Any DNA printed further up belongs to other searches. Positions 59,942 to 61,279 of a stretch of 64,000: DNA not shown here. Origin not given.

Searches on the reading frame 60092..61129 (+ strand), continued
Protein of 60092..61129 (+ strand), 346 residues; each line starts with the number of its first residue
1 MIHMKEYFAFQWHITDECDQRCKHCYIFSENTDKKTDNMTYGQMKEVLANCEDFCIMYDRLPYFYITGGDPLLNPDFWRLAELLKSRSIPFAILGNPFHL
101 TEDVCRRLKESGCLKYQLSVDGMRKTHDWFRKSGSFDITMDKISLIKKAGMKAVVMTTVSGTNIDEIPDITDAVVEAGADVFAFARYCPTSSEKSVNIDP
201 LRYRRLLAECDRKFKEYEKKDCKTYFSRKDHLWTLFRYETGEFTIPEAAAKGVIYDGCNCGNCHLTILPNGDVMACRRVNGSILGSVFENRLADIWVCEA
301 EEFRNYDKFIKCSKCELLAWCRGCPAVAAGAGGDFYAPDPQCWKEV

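Call 50: find_encoding_contigs(protein=P0036, flank=4000, max_places=3)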
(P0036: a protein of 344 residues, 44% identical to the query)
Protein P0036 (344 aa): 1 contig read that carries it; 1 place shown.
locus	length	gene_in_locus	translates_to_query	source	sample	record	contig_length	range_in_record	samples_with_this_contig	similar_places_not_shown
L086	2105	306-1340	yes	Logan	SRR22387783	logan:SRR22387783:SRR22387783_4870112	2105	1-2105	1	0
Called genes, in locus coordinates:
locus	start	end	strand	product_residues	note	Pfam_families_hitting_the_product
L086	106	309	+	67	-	-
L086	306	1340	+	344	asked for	PF04055:Radical_SAM, PF13186:SPASM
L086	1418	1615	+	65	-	-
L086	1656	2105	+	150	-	?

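Call 51: find_encoding_contigs(protein=P0074, flank=4000, max_places=3)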
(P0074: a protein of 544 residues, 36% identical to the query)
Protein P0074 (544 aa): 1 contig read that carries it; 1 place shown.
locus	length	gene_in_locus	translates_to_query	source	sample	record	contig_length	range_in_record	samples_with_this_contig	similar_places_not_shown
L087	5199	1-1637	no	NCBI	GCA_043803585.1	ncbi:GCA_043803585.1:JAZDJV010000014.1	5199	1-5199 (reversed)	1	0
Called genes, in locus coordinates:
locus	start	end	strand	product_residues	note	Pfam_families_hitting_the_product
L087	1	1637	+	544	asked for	PF04055:Radical_SAM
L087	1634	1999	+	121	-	PF00391:PEP-utilizers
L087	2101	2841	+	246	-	PF23023:Anti-Pycsar_Apyc1, PF00753:Lactamase_B (weak), PF12706:Lactamase_B_2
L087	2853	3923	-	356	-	PF00579:tRNA-synt_1b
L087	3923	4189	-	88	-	PF03685:UPF0147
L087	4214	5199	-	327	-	PF17835:NOG1_N, PF01926:MMR_HSR1, PF02421:FeoB_N, PF06858:NOG1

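Call 54: find_encoding_contigs(protein=P0023, flank=3000, max_places=3)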
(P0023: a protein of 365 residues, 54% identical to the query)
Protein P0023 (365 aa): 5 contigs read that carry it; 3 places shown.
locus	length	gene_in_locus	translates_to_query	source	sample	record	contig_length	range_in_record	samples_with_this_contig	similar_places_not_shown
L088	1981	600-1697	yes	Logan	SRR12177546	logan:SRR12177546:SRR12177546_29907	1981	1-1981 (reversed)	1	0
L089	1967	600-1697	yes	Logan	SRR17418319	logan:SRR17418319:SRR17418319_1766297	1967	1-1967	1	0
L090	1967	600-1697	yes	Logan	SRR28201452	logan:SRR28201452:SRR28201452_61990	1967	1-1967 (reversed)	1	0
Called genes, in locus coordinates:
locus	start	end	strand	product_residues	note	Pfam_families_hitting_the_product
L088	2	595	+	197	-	?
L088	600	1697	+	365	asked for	PF04055:Radical_SAM, PF13186:SPASM (weak)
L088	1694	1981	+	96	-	?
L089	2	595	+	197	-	?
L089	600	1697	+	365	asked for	PF04055:Radical_SAM, PF13186:SPASM (weak)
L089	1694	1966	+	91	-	?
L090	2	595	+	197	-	?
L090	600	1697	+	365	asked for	PF04055:Radical_SAM, PF13186:SPASM (weak)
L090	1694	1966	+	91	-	?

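Call 55: find_encoding_contigs(protein=P0026, flank=3000, max_places=3)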
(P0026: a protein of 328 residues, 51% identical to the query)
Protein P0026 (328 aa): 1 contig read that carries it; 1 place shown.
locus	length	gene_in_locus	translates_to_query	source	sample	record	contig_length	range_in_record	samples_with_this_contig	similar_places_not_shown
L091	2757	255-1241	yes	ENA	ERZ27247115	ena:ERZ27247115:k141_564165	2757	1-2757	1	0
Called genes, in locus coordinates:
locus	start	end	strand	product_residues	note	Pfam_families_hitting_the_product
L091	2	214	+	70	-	?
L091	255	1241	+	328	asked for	PF04055:Radical_SAM, PF13186:SPASM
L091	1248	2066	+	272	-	PF04055:Radical_SAM, PF13186:SPASM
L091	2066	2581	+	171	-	PF14301:DUF4376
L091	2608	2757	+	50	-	?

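Call 66: find_encoding_contigs(protein=P0094, flank=3000, max_places=3)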
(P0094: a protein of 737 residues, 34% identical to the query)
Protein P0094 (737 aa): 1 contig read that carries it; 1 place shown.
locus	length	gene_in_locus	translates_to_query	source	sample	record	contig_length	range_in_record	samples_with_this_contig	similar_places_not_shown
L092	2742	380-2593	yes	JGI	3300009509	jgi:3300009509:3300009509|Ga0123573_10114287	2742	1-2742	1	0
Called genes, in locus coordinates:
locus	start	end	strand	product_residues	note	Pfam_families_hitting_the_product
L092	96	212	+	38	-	-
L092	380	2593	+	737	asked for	PF13353:Fer4_12 (faint), PF04055:Radical_SAM, PF13186:SPASM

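Call 67: find_encoding_contigs(protein=P0029, flank=3000, max_places=3)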
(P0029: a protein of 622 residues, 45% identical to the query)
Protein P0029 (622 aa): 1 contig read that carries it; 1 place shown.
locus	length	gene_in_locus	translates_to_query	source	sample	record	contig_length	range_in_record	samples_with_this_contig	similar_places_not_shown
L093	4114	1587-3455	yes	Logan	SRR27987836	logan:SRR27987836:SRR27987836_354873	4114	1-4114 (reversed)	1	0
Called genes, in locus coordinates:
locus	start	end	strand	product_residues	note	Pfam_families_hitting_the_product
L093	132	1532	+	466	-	PF04055:Radical_SAM, PF13186:SPASM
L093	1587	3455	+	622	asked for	PF04055:Radical_SAM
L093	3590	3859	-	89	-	-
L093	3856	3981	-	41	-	-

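Call 73: predict_structure(alignment_id=A2)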
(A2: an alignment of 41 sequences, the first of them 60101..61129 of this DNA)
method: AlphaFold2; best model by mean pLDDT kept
length: 343 residues; sequences in the alignment: 41
mean_pLDDT: 67.6   pTM: 0.68
mean pLDDT of the five models: 67.6, 67.5, 67.3, 67.3, 65.7
residues with pLDDT >= 90: 97; 70-90: 93; 50-70: 43; < 50: 110
segments of 3 or more residues with pLDDT < 50: 14-27, 249-343
pLDDT, mean of each block of 10 residues (from residue 1): 78 50 47 79 90 86 82 95 96 85 97 88 70 89 96 78 91 94 60 63 89 94 78 74 60 43 39 36 31 30 33 29 29 31 32
secondary structure, 60 per line:
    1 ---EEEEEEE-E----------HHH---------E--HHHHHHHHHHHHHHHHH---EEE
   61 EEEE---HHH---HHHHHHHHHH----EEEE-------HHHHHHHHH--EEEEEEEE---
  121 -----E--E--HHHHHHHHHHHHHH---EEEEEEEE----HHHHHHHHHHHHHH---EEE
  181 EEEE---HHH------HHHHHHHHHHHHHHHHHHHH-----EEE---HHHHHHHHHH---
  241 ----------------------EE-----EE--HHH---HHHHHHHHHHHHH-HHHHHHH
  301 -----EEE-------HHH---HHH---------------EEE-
elements in order: E4-10 H38-54 E58-64 H74-83 E88-91 H99-107 E110-117 H132-145 E149-156 H161-174 E178-184 H197-216 E222-224 H228-237 H280-292 H294-300 E306-308 E340-342

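Call 75: fold_search(model_id=the predicted structure, library=pdb)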
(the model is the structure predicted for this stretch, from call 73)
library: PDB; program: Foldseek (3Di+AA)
matches with E <= 10: 1480; with E <= 0.001: 111
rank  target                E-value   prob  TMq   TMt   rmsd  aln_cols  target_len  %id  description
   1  6efn                  3.0e-09  1.00  0.49  0.45   4.5       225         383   20  Structure of a RiPP maturase, SkfB (released 2018-10-24)
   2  7vob                  3.8e-09  1.00  0.44  0.46   4.5       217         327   22  The crystal structure of a Radical SAM Enzyme BlsE involved in the Biosynthesis of Blasticidin S (released 2022-05-04)
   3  7jma                  2.2e-07  1.00  0.46  0.70   4.1       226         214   16  Crystal structure of the apo form of Nitrogenase iron-molybdenum cofactor biosynthesis enzyme NifB from Methanothermobac (released 2020-10-28)
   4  5v1q_A                3.4e-07  1.00  0.51  0.43  11.0       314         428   18  Crystal structure of Streptococcus suis SuiB (released 2017-08-30)
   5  5v1q_B                3.4e-07  1.00  0.51  0.41  11.2       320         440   18  Crystal structure of Streptococcus suis SuiB (released 2017-08-30)
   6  5v1t_A                3.4e-07  1.00  0.49  0.40  11.1       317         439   19  Crystal structure of Streptococcus suis SuiB bound to precursor peptide SuiA (released 2017-08-30)
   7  7bi7_A                7.7e-07  1.00  0.44  0.52   5.8       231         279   16  An Unexpected P-Cluster like Intermediate En Route to the Nitrogenase FeMo-co (released 2021-03-10)
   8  7o1p                  7.7e-07  1.00  0.42  0.43   5.7       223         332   16  [FeFe]-hydrogenase maturase HydE from T. Maritima (C-ter stretch absent) (released 2021-05-26)
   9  3ciw                  8.7e-07  1.00  0.42  0.42   5.8       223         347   16  X-RAY structure of the [FeFe]-hydrogenase maturase HydE from thermotoga maritima (released 2008-04-08)
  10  7bi7_B                1.1e-06  1.00  0.44  0.54   5.8       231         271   16  An Unexpected P-Cluster like Intermediate En Route to the Nitrogenase FeMo-co (released 2021-03-10)
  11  4k36_A                1.2e-06  1.00  0.53  0.48   8.5       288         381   16  His6 tagged anSMEcpe with bound AdoMet (released 2013-05-08)
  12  8vpo                  1.3e-06  1.00  0.45  0.35   5.2       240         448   15  X-Ray Crystal Structure of TigE from Paramaledivibacter caminithermalis (released 2024-02-07)
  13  5fep                  1.6e-06  1.00  0.42  0.42   5.6       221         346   17  HydE from T. maritima in complex with (2R,4R)-MeTDA (released 2016-04-06)
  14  3iiz                  1.7e-06  1.00  0.42  0.42   5.6       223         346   16  X-ray structure of the FeFe-hydrogenase maturase HydE from T. maritima in complex with S-adenosyl-L-methionine (released 2009-09-22)
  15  3cix                  1.9e-06  1.00  0.42  0.42   5.6       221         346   17  X-RAY structure of the [FeFe]-hydrogenase maturase HydE from thermotoga maritima in complex with thiocyanate (released 2008-04-08)
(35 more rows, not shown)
